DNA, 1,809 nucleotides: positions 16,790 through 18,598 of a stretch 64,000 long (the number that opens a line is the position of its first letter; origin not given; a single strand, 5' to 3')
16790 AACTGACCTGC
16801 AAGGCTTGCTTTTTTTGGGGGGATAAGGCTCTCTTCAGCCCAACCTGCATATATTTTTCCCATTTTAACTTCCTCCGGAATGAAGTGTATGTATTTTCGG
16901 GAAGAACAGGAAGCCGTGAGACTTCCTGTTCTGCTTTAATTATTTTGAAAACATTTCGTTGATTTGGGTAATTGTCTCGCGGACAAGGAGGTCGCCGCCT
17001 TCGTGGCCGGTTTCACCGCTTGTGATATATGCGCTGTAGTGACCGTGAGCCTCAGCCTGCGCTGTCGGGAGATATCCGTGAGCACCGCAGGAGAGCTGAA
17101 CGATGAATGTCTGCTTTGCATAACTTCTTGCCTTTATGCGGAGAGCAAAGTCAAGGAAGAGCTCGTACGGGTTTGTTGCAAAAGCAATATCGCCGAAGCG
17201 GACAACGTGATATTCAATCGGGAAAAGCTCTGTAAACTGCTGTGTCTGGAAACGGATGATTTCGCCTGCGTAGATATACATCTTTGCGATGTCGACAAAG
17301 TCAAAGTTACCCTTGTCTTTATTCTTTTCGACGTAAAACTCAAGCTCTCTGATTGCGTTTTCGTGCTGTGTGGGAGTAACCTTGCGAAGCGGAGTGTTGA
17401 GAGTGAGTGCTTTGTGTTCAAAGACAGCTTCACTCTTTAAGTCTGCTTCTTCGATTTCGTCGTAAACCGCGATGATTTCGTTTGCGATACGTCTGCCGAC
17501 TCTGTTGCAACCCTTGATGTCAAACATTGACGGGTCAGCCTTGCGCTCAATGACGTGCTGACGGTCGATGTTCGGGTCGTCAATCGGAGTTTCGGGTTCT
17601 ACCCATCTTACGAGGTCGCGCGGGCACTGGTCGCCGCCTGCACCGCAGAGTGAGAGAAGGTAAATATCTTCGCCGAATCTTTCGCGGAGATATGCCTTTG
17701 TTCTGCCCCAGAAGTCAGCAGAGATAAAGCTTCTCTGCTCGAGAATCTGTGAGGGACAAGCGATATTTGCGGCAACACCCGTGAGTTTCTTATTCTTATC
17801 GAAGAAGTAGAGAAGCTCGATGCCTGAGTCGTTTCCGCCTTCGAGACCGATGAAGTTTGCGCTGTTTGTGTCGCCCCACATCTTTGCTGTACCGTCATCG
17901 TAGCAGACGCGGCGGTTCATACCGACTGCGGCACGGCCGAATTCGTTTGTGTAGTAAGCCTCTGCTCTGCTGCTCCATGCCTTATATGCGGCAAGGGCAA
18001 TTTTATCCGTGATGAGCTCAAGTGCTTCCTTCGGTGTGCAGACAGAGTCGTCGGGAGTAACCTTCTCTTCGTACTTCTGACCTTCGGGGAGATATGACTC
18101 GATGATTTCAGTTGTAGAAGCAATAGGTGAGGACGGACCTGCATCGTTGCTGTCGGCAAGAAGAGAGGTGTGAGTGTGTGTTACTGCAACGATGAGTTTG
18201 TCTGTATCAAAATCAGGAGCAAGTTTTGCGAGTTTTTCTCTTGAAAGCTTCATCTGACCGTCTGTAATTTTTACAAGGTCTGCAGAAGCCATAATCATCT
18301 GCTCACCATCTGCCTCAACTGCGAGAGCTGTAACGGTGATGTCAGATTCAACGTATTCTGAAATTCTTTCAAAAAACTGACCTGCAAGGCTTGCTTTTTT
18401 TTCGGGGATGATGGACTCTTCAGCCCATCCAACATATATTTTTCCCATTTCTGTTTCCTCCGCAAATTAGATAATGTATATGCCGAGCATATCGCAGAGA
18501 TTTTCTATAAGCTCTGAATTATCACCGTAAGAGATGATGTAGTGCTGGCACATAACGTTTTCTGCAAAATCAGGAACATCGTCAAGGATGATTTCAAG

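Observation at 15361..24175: DeoR-linked seven-gene carbohydrate cluster with an unrecognisable pathway logic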

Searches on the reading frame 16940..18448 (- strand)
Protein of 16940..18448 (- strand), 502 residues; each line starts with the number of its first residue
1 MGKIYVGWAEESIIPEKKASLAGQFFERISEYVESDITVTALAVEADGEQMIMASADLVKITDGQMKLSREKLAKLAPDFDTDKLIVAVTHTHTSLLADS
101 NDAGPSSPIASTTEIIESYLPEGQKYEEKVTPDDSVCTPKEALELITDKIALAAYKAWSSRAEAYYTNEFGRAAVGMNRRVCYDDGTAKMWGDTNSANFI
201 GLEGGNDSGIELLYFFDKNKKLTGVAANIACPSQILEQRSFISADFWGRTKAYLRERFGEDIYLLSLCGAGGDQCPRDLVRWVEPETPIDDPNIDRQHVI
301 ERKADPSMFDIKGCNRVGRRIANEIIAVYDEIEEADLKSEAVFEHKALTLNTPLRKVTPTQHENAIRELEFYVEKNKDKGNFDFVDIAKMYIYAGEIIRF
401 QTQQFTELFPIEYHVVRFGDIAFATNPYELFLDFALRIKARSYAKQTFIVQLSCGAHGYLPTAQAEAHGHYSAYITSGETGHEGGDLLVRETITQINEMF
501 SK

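Call 3: search_protein_families(library=pfam, proteins=[window:16940-18448:-], max_evalue=0.01)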
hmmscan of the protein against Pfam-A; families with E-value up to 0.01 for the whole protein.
window:16940-18448:- (502 aa): 0 families

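Call 4: search_protein_families(library=ncbifam, proteins=[window:16940-18448:-], max_evalue=0.01)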
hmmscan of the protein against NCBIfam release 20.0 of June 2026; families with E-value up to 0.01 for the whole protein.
window:16940-18448:- (502 aa): 0 families

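Call 5: search_solved_structures(query=window:16940-18448:-, max_evalue=10, show_alignments=2)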
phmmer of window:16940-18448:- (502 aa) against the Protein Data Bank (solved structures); distinct sequences matched with E-value up to 10: 1.
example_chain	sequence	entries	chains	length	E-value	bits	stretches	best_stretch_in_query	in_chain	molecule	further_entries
8vr2_A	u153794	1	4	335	0.86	11.3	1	313-350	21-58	NAD-dependent epimerase/dehydratase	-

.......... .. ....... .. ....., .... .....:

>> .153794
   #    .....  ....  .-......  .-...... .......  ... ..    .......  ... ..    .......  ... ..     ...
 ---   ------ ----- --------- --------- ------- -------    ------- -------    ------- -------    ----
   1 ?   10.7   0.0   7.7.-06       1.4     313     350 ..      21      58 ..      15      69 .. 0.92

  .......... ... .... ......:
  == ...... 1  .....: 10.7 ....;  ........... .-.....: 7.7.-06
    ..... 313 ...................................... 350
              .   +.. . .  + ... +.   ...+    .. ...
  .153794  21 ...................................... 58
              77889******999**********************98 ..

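Call 8: find_homologous_proteins(query=window:16940-18448:-, max_evalue=0.001)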
Query window:16940-18448:- (502 aa): 3142 proteins with E <= 0.001 among 8000 candidates; the best 120 are listed.
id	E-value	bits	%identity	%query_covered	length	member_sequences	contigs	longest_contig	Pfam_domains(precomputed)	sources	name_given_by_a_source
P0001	0.0e+0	1144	100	100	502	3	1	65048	-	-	-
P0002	3.1e-273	925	79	100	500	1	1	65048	-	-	-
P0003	3.1e-246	836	72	100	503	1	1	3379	-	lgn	-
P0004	9.9e-244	827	72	99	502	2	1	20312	-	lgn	-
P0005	1.2e-243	827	70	100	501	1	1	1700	-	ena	-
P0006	1.5e-243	827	70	100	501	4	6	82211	-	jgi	-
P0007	1.6e-243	827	71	100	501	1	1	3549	-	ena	-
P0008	2.8e-242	823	72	100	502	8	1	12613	-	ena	-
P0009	1.6e-241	820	70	100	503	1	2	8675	-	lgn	-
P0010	7.3e-241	818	71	100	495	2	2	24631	-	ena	-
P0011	1.7e-239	813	70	100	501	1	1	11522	-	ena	-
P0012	4.8e-239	812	71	100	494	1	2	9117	-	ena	-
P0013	6.5e-239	812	70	100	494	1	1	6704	-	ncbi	-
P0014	8.0e-239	811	70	100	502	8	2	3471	-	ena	-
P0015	2.9e-238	809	70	100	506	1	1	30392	-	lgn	-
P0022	2.1e-234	797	69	100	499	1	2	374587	-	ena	-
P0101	5.3e-225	766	66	100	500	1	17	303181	-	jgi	-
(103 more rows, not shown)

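Call 10: find_encoding_contigs(protein=P0022, flank=10000, max_places=3)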
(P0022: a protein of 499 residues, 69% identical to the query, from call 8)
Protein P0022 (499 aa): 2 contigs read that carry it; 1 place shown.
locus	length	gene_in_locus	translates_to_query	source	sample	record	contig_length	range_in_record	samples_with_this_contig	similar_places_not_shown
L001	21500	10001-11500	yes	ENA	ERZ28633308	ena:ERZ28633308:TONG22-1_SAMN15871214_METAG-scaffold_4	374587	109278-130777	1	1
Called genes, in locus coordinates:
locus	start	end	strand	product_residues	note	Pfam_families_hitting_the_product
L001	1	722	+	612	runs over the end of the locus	PF18088:Glyco_H_20C_C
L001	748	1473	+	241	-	PF00657:Lipase_GDSL, PF13472:Lipase_GDSL_2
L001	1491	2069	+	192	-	PF02502:LacAB_rpiB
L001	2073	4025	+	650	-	PF05592:Bac_rhamnosid (weak), PF17389:Bac_rhamnosid6H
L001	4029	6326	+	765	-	PF01915:Glyco_hydro_3_C, PF14310:Fn3-like, PF00933:Glyco_hydro_3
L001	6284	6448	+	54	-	-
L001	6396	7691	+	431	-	PF09587:PGA_cap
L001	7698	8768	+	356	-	PF00180:Iso_dh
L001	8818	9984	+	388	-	PF04389:Peptidase_M28, PF01546:Peptidase_M20, PF07687:M20_dimer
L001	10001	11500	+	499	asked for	-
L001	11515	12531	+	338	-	-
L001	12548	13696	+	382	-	PF02746:MR_MLE_N, PF13378:MR_MLE_C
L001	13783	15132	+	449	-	PF02952:Fucose_iso_C (weak)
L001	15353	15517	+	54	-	-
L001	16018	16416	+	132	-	PF01029:NusB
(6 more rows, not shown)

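Call 11: find_encoding_contigs(protein=P0101, flank=10000, max_places=3)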
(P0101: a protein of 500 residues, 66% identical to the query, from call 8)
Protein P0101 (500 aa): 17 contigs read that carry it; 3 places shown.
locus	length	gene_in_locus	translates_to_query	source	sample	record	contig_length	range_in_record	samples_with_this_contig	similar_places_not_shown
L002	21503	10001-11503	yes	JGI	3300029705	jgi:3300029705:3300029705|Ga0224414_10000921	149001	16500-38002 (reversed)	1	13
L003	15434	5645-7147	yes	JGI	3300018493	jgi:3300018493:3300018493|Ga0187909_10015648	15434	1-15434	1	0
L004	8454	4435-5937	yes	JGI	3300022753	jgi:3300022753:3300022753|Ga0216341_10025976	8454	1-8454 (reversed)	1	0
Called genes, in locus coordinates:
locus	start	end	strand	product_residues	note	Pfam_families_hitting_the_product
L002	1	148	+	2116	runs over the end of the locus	-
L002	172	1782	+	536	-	PF01547:SBP_bac_1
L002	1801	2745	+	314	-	PF00528:BPD_transp_1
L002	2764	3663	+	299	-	-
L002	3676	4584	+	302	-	PF01261:AP_endonuc_2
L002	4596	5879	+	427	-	-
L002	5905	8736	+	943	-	-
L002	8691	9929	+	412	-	-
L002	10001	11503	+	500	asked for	-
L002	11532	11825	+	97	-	PF01661:Macro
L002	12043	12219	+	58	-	-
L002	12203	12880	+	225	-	PF01520:Amidase_3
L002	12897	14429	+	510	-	PF01300:Sua5_yciO_yrdC, PF03481:Sua5_C, PF01451:LMWPc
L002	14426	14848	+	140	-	PF02502:LacAB_rpiB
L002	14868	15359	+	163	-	PF00383:dCMP_cyt_deam_1, PF14437:MafB19-deam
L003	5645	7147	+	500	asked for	-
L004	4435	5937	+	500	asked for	-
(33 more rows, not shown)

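Call 24: predict_structure(alignment_id=A1)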
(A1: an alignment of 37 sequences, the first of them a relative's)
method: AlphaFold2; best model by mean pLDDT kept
length: 502 residues; sequences in the alignment: 37
mean_pLDDT: 74.8   pTM: 0.81
mean pLDDT of the five models: 74.8, 73.5, 73.2, 72.0, 70.1
residues with pLDDT >= 90: 155; 70-90: 173; 50-70: 81; < 50: 93
segments of 3 or more residues with pLDDT < 50: 23-31, 103-109, 177-182, 188-192, 197-209, 233-243, 270-309
pLDDT, mean of each block of 10 residues (from residue 1): 93 77 46 69 95 87 88 96 91 67 43 79 74 79 92 98 93 54 49 47 45 93 85 44 65 91 78 32 39 45 41 72 89 93 94 89 92 86 71 85 88 93 83 71 87 70 57 68 84 95 75
secondary structure, 60 per line:
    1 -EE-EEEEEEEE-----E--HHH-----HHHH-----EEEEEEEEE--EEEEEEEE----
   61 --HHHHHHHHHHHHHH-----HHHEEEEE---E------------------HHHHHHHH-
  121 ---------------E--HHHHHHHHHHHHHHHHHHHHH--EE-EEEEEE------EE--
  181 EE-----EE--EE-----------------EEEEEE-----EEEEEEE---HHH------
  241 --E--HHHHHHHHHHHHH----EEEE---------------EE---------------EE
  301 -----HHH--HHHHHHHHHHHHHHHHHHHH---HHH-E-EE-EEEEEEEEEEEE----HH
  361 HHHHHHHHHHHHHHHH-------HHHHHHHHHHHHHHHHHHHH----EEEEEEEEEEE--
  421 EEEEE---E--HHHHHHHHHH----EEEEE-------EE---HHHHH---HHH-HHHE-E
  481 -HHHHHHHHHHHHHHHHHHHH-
elements in order: E5-12 H29-32 E38-46 E49-56 H63-76 E85-89 H112-119 H139-159 E165-170 E211-216 E222-228 H246-258 E263-266 H311-330 E343-354 H359-376 H384-403 E408-418 E421-425 H432-441 E446-450 H463-467 H482-501

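Call 27: fold_search(model_id=the predicted structure, library=pdb)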
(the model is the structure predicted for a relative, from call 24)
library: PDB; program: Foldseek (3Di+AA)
matches with E <= 10: 552; with E <= 0.001: 4
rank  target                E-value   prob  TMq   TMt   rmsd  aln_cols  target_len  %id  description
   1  2zws                  2.7e-14  1.00  0.56  0.46   9.1       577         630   11  Crystal Structure Analysis of neutral ceramidase from Pseudomonas aeruginosa (released 2009-03-03)
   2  4wgk_B                4.5e-14  1.00  0.55  0.43   9.6       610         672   11  Crystal structure of human neutral ceramidase with Zn-bound phosphate (released 2015-07-08)
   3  2zxc_A                4.8e-14  1.00  0.58  0.47   8.1       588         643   10  Ceramidase complexed with C2 (released 2009-02-03)
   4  4wgk_A                1.6e-12  1.00  0.54  0.42   9.1       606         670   12  Crystal structure of human neutral ceramidase with Zn-bound phosphate (released 2015-07-08)
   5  5oko_B                2.0e-02  0.12  0.11  0.13  20.4       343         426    7  Crystal structure of human SHIP2 Phosphatase-C2 double mutant F593D/L597D (released 2017-08-23)
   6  7fiv_B                2.8e-02  0.57  0.11  0.08   6.1        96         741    9  Crystal structure of the complex formed by Wolbachia cytoplasmic incompatibility factors CidA and CidBND1-ND2 from wPi (released 2022-04-06)
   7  5okm_A                6.3e-02  0.11  0.12  0.14  20.5       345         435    8  Crystal structure of human SHIP2 Phosphatase-C2 (released 2017-08-23)
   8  5j42_A                6.7e-02  0.25  0.08  0.14   9.3        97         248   14  Crystal structure of m2hTDP2-CAT in complex with a small molecule inhibitor (released 2016-05-04)
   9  5okm_G                6.7e-02  0.09  0.11  0.13  20.9       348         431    9  Crystal structure of human SHIP2 Phosphatase-C2 (released 2017-08-23)
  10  5okp                  9.5e-02  0.08  0.11  0.12  20.3       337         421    8  Crystal structure of human SHIP2 Phosphatase-C2 double mutant F593D/L597D (released 2017-08-23)
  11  6bt1                  1.1e-01  0.30  0.09  0.15   8.3       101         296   15  Structure of the human Nocturnin catalytic domain (released 2018-05-16)
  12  7esy_B                1.1e-01  0.41  0.11  0.08   6.2        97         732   11  Crystal structure of the complex formed by Wolbachia cytoplasmic incompatibility factors CidA and CidBND1-ND2 from wPi (released 2021-11-10)
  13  5okm_B                1.1e-01  0.08  0.11  0.13  21.0       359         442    8  Crystal structure of human SHIP2 Phosphatase-C2 (released 2017-08-23)
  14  4gyz_A                1.2e-01  0.20  0.08  0.14   9.2        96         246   12  Mus Musculus Tdp2 Bound to dAMP and Mg2+ (released 2012-10-31)
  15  2z8x                  1.3e-01  0.05  0.08  0.06  17.6       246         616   11  Crystal structure of extracellular lipase from Pseudomonas sp. MIS38 (released 2007-10-30)
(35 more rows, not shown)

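Call 34: search_solved_structures(query=A1, max_evalue=10, show_alignments=2)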
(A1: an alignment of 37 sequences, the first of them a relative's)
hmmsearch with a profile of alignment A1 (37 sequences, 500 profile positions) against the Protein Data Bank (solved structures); distinct sequences matched with E-value up to 10: 0.

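Call 45: search_protein_representatives(alignment_id=A1)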
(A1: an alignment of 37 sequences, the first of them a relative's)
Query: 37 sequences, 500 profile positions. Proteins with E-value up to 0.001 (for the whole library): 5058; up to 1e-10: 1890; up to 1e-30: 451. The best 150 are listed.
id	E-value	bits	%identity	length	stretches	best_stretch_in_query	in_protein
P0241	2.3e-207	706.0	-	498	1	1-499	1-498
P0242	2.3e-185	633.3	-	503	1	1-499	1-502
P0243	3.2e-160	550.4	-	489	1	2-499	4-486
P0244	6.0e-160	549.5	-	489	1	4-499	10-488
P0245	4.5e-159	546.6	-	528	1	3-499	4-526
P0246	2.6e-152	524.3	-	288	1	212-499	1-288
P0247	1.2e-132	459.4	-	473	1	4-498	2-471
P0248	7.3e-131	453.6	-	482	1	3-499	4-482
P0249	1.6e-129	449.1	-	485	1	3-499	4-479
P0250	1.8e-129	449.0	-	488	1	3-498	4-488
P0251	1.7e-126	439.2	-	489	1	1-499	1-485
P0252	7.0e-124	430.5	-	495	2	2-281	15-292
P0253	3.9e-120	418.2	-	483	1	5-498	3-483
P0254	1.0e-118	413.5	-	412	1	190-499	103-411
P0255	1.5e-118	412.9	-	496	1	1-499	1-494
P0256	1.1e-115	403.5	-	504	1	3-499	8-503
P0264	2.9e-108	379.1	-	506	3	143-366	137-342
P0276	1.0e-99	350.9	-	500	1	3-499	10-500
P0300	1.9e-88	313.7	-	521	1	3-498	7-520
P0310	1.8e-83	297.2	-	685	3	321-498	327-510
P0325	5.2e-81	289.1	-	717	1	3-498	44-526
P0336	3.2e-79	283.2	-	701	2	135-499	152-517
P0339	7.1e-79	282.1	-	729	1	3-498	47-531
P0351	5.9e-77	275.8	-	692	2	139-499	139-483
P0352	7.6e-77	275.4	-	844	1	21-498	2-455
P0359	1.5e-75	271.1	-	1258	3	129-353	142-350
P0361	3.1e-75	270.1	-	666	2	3-278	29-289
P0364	9.4e-75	268.5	-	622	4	136-273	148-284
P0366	2.7e-74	267.0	-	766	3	133-476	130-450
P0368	4.8e-74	266.2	-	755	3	136-280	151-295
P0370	2.6e-73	263.8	-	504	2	3-281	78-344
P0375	7.0e-73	262.3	-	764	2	132-499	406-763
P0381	1.8e-71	257.7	-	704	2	2-277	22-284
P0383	2.2e-71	257.4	-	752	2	135-499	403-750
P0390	1.4e-70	254.7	-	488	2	135-499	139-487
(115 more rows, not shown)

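Call 46: search_protein_families(library=pfam, proteins=[P0310, P0325, P0339, P0352, P0359, P0366, P0375, P0250, P0300, P0390], max_evalue=0.01)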
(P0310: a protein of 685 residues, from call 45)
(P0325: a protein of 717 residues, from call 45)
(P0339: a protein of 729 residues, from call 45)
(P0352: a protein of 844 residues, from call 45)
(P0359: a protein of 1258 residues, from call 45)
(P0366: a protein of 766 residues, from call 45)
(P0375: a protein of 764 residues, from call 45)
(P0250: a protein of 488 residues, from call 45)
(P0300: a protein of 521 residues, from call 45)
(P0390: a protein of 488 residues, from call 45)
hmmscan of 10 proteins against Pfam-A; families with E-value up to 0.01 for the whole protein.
P0310 (685 aa): 1 family
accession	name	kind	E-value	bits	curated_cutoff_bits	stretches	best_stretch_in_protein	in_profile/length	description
PF04734.18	Ceramidase_alk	-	0.0001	21.5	32.1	1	74-182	46-148/509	Neutral/alkaline non-lysosomal ceramidase, N-terminal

P0325 (717 aa): 1 family
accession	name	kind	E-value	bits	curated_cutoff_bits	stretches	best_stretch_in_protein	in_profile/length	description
PF04734.18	Ceramidase_alk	-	7.5e-06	25.3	32.1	1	46-142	2-100/509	Neutral/alkaline non-lysosomal ceramidase, N-terminal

P0339 (729 aa): 1 family
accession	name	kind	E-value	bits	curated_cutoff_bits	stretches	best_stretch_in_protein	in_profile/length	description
PF04734.18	Ceramidase_alk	-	0.0027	16.8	32.1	0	96-145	48-98/509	Neutral/alkaline non-lysosomal ceramidase, N-terminal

P0352 (844 aa): 3 families
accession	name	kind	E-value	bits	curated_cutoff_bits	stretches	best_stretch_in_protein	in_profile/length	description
PF13472.12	Lipase_GDSL_2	-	5.1e-05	24.3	32.9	1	526-611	59-153/178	GDSL-like Lipase/Acylhydrolase family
PF04734.18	Ceramidase_alk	-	0.00034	19.8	32.1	1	35-161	49-160/509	Neutral/alkaline non-lysosomal ceramidase, N-terminal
PF13385.13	Laminin_G_3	-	0.0044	17.6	27.6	1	748-811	45-109/151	Concanavalin A-like lectin/glucanases superfamily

P0359 (1258 aa): 6 families
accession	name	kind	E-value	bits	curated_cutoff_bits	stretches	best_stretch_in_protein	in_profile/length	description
PF22825.2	HpiC1-like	-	3.3e-13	50.5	27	2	1084-1229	5-154/174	HpiC1 cyclase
PF17766.7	fn3_6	-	3.2e-07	30.9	26.4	0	1013-1045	45-77/99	Fibronectin type-III domain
PF04734.18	Ceramidase_alk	-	1.5e-05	24.3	32.1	1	81-131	48-99/509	Neutral/alkaline non-lysosomal ceramidase, N-terminal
PF22073.2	Cep192_D4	-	0.00035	21.2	35.5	0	762-803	55-96/112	Cep192 domain 4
PF16341.10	DUF4971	-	0.0023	18.2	31.3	0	490-528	81-116/141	Domain of unknown function (DUF4971)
PF17481.7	Phage_sheath_domII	-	0.0074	17.2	31.4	0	628-672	21-65/98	Phage tail sheath protein beta-sandwich domain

P0366 (766 aa): 0 families

P0375 (764 aa): 2 families
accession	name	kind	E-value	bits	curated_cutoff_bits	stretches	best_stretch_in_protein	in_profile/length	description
PF01261.30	AP_endonuc_2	-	4.4e-07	30.3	31.1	1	52-277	2-248/249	Xylose isomerase-like TIM barrel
PF04734.18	Ceramidase_alk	-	2.5e-06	26.9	32.1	1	342-452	45-154/509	Neutral/alkaline non-lysosomal ceramidase, N-terminal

P0250 (488 aa): 1 family
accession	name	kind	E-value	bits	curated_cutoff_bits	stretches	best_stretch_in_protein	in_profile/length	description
PF04734.18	Ceramidase_alk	-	4.6e-08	32.6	32.1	1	28-98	26-99/509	Neutral/alkaline non-lysosomal ceramidase, N-terminal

P0300 (521 aa): 1 family
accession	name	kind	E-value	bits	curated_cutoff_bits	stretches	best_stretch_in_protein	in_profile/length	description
PF04734.18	Ceramidase_alk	-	0.00037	19.7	32.1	1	12-106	5-99/509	Neutral/alkaline non-lysosomal ceramidase, N-terminal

P0390 (488 aa): 1 family
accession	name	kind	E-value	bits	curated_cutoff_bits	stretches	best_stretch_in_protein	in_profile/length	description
PF04734.18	Ceramidase_alk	-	0.0017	17.5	32.1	0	32-182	3-154/509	Neutral/alkaline non-lysosomal ceramidase, N-terminal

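Call 47: list_cluster_members(proteins=[P0243, P0247, P0250, P0256, P0276, P0300, P0325, P0352, P0366, P0390])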
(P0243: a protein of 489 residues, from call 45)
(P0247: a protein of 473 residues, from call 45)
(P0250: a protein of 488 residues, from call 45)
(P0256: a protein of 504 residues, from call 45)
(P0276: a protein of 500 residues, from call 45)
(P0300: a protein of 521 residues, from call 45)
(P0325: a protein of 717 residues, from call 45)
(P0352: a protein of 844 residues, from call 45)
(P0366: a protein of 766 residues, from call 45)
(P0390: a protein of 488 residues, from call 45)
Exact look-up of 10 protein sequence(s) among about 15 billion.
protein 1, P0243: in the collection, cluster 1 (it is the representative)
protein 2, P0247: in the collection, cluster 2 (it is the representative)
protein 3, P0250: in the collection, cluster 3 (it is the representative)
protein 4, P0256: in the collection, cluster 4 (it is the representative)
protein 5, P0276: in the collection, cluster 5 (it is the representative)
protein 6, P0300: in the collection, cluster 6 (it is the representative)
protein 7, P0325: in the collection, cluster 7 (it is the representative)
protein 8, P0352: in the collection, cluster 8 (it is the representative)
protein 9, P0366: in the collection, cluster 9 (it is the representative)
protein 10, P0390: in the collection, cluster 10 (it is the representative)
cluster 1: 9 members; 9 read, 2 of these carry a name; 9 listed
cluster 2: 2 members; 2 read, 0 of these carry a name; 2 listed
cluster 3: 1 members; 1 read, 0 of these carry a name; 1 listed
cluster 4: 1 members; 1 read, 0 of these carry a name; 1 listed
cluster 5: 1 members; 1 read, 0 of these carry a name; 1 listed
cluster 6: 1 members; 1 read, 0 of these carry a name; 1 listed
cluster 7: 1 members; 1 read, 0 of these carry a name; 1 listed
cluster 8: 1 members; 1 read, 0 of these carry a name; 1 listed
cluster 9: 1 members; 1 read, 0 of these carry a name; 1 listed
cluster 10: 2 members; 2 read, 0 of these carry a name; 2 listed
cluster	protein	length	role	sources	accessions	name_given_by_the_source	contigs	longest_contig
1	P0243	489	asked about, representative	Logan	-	-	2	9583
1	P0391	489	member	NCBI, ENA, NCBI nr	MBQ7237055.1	MAG: hypothetical protein IJX03_07905 [Clostridia bacterium] | hypothetical protein [Clostridia bacterium]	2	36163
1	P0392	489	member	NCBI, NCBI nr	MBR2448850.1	MAG: hypothetical protein IKB30_01875 [Clostridia bacterium] | hypothetical protein [Clostridia bacterium]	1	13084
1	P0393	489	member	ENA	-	-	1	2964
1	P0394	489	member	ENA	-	-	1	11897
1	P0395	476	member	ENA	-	-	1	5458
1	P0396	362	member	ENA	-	-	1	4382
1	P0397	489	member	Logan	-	-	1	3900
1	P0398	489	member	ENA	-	-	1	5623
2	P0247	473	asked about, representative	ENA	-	-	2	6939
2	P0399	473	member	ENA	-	-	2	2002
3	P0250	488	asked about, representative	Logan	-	-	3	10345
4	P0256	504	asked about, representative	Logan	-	-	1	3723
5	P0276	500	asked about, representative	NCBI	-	-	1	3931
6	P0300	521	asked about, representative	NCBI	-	-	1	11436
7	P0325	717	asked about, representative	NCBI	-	-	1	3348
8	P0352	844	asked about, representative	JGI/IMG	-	-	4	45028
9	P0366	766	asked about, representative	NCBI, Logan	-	-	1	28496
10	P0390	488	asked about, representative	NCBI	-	-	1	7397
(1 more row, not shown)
